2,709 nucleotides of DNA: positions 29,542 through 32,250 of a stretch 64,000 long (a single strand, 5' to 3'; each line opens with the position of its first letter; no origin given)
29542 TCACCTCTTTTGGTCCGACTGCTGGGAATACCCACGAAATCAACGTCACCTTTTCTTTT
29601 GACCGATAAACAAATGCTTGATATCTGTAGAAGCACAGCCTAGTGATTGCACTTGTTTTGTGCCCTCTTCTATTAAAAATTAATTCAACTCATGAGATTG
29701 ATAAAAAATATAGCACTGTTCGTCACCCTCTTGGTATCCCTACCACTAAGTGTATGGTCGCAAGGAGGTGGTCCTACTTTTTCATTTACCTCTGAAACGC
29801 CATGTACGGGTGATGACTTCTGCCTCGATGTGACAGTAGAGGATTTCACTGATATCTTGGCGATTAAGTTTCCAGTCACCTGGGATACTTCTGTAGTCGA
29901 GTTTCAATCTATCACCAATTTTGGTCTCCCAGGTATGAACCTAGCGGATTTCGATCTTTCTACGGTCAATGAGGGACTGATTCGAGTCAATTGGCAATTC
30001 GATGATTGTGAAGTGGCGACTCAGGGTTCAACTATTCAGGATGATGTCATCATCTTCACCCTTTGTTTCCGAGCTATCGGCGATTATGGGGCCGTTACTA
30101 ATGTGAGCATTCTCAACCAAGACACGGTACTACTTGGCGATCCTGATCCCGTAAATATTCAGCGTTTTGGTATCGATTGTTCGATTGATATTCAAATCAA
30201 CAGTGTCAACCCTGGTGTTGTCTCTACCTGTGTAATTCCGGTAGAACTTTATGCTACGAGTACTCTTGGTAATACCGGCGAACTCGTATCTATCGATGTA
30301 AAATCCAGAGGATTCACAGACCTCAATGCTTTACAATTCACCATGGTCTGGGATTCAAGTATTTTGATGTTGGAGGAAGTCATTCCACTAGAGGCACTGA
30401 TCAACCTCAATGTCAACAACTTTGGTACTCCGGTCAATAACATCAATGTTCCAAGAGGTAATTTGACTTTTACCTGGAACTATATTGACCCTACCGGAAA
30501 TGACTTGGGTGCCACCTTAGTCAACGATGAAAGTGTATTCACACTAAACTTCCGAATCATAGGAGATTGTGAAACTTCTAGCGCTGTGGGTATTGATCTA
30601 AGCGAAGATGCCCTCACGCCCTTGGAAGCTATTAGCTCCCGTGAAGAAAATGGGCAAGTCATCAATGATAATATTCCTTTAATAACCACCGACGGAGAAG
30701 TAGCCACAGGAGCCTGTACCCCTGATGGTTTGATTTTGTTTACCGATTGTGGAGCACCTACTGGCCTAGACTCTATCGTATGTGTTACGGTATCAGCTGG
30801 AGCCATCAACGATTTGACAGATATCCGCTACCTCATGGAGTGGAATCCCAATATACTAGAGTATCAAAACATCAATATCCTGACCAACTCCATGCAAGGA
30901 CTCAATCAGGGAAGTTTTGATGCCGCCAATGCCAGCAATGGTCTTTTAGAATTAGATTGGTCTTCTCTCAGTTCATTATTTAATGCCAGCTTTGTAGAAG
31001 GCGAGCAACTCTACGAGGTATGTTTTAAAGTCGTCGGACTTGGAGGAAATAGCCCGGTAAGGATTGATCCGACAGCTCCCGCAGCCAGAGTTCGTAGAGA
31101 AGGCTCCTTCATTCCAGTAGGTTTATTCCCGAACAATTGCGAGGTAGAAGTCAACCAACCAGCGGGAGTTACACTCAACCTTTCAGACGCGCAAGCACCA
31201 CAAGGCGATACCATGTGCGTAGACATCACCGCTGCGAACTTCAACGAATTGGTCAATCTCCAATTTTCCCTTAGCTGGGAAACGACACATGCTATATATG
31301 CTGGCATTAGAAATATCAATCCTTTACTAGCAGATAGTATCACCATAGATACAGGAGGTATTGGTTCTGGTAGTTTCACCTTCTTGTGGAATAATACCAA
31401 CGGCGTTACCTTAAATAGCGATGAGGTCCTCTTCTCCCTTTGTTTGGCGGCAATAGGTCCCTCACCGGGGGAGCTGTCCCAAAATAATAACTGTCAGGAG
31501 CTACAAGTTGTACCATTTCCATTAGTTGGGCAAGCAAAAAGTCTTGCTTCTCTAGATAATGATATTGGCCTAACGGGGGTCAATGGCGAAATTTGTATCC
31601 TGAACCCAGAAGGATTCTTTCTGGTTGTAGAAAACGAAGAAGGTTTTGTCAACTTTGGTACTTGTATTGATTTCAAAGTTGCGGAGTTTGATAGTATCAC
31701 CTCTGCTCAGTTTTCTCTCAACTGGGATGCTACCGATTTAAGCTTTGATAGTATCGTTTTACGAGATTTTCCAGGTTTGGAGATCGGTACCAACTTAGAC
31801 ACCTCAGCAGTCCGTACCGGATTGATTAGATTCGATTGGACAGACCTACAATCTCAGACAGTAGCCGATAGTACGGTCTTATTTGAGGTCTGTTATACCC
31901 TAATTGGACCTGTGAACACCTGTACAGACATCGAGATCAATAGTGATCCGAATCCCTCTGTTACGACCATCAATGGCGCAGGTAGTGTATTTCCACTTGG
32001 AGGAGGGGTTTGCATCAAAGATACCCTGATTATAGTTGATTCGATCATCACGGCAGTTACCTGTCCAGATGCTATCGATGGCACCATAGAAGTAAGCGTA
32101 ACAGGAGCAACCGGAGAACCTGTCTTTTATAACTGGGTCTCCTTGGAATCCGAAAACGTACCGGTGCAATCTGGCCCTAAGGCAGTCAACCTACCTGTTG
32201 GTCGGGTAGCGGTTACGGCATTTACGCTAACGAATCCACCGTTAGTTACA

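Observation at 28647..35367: PorP/SprF-coupled giant surface protein with five tandem cohesin-like modules: a possible T9SS-anchored scaffoldin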

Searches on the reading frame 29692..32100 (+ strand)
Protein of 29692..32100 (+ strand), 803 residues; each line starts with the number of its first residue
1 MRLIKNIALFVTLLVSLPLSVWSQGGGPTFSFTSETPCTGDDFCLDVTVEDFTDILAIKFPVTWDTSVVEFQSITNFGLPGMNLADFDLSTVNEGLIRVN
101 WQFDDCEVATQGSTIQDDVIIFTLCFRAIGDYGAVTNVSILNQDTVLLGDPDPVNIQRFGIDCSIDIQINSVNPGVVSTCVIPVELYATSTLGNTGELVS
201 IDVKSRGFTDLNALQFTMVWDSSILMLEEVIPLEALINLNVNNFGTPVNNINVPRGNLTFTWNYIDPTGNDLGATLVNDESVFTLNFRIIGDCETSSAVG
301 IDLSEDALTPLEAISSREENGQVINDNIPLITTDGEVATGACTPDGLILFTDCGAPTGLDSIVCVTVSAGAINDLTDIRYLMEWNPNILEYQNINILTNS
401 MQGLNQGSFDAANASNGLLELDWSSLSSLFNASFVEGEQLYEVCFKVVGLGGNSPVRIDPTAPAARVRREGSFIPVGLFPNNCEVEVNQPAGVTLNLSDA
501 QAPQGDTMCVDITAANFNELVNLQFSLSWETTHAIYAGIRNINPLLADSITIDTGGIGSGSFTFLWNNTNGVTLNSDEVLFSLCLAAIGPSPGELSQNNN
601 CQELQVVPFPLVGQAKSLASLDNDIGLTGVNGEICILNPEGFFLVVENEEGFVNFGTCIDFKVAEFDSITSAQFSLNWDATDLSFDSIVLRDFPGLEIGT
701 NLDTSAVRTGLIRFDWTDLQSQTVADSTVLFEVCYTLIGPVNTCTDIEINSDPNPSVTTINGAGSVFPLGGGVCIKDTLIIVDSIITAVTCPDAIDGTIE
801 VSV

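Call 7: search_protein_families(library=pfam, proteins=[window:29692-32100:+], max_evalue=10)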
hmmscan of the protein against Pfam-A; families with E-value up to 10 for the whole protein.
window:29692-32100:+ (803 aa): 2 families
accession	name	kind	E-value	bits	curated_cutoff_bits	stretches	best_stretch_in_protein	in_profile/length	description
PF00963.24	Cohesin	-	5e-19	69.3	24.1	2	189-298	6-111/139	Cohesin domain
PF13573.12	SprB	-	2.2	8.5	28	1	550-569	19-35/37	SprB repeat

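Call 10: search_solved_structures(query=window:29692-32100:+, max_evalue=10)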
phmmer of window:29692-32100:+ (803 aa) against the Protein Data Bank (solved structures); distinct sequences matched with E-value up to 10: 3.
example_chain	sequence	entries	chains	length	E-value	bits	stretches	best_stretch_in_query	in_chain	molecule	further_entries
4zzf_A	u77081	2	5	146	0.74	11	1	194-270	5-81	Flagellar basal body rod modification protein | Basal-body rod modification protein FlgD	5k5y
4zzk_A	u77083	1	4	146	0.75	11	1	194-270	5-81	Basal-body rod modification protein FlgD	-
4ll7_A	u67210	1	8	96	3.4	8.8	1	391-440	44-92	SWI5-dependent HO expression protein 3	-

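Call 11: find_homologous_proteins(query=window:29692-32061:+, max_evalue=0.001)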
Query window:29692-32061:+ (790 aa): 4 proteins with E <= 0.001 among 8000 candidates.
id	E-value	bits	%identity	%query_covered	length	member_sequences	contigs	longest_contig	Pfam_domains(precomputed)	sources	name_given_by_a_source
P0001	0.0e+0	1096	89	68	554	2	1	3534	PF00963.25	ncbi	ncbi:MAG: cohesin domain-containing protein [Bacteroidota bacterium]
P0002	9.3e-137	475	37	100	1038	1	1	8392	PF22352.3,PF00963.25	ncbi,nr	ncbi:MAG: hypothetical protein HUU01_13285, partial [Saprospiraceae bacterium]|nr:hypothetical prote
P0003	9.2e-28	115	25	44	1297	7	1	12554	PF24771.4,PF07610.18,PF00963.25,PF22067.3,PF24507.2,PF13620.13,PF22544.3,PF22073.3,PF15780.12,PF24798.3,PF18962.8,PF05345.19,PF12371.15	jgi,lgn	jgi:hypothetical protein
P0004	1.8e-27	114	24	55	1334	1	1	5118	PF22352.3,PF13573.13,PF13585.13,PF19081.7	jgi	jgi:gliding motility-associated-like protein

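Call 29: search_protein_families(library=pfam, proteins=[P0003], max_evalue=0.001)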
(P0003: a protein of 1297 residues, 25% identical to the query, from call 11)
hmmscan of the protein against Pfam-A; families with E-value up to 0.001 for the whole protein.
P0003 (1297 aa): 15 families
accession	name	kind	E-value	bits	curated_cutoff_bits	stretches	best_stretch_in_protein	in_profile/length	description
PF00963.24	Cohesin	-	3.9e-40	137.7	24.1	4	27-152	2-131/139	Cohesin domain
PF22073.2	Cep192_D4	-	8.2e-31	106.9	35.5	3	626-721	7-110/112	Cep192 domain 4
PF22544.2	HYDIN_VesB_CFA65-like_Ig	-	1.2e-28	99.8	25.5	3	514-607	1-93/100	HYDIN/CFA65/VesB-like, Ig-like domain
PF15780.11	ASH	-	2.5e-28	98.6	27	3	517-603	4-93/98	Abnormal spindle-like microcephaly-assoc'd, ASPM-SPD-2-Hydin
PF07610.17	DUF1573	-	7.1e-13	48.9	26.1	1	517-609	2-92/98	Protein of unknown function (DUF1573)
PF24798.1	Ig-CFAP74_4th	-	3.9e-12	46.6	28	0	625-712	1-84/95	CFAP74 forth Ig-like domain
PF12371.14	TMEM131_like_N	-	4.1e-11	43.4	28.8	0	623-707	1-82/84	Transmembrane protein 131-like N-terminal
PF05345.18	He_PIG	-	2.4e-10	41.1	24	1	170-260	1-96/96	Putative Ig domain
PF13620.12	CarboxypepD_reg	-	1.5e-09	38.5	32.3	1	875-927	1-57/82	Carboxypeptidase regulatory-like domain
PF18962.6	Por_Secre_tail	-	6e-09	36.5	27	1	1214-1287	2-71/75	Secretion system C-terminal sorting domain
PF24771.2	Ig_CFAP74_1st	-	2.8e-07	31.2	29.2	0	270-360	4-95/97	CFAP74 first Ig-like domain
PF22067.2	Cep192_D3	-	5.6e-06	26.8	27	0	275-349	10-82/99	Cep192 domain 3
PF24507.1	Ig_CFAP65_4th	-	1.6e-05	25.7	27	0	308-348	21-59/76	CFAP65, fourth Ig-like domain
PF13715.12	CarbopepD_reg_2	-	6.7e-05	23.3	32.2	1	876-925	1-51/88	CarboxypepD_reg-like domain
PF14874.12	PapD-like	-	0.00021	21.8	27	0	620-645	1-26/102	Flagellar-associated PapD-like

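Call 35: find_related_loci(query=window:29692-32061:+, collection=genome_contigs, flank=10000)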
Query window:29692-32061:+ (790 aa) in genome_contigs; peptide patterns used: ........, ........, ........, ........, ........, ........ (x = any residue, [..] = any of these).
27 stretches matched a pattern; 3 encode a relative of the query (tblastn E <= 1e-3); 3 distinct loci.
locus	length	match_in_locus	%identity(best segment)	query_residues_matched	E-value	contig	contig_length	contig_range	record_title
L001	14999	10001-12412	53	1-790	0e+0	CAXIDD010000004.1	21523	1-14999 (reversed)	MAG TPA_asm: uncultured Saprospirales bacterium isolate ERR7163070_binner13_56 genome assembly, contig: ERZ8868561.1372,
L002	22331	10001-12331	45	3-790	0e+0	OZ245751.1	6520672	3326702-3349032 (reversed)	MAG: Saprospiraceae bacterium isolate 8f35e0f5-1df0-4d37-baeb-18c41ceaeba0 genome assembly, chromosome: 1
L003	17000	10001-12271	38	10-790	2e-148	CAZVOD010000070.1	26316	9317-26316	MAG TPA_asm: uncultured Saprospiraceae bacterium isolate SRP141376_co5_36 genome assembly, contig: NODE_4355_length_2631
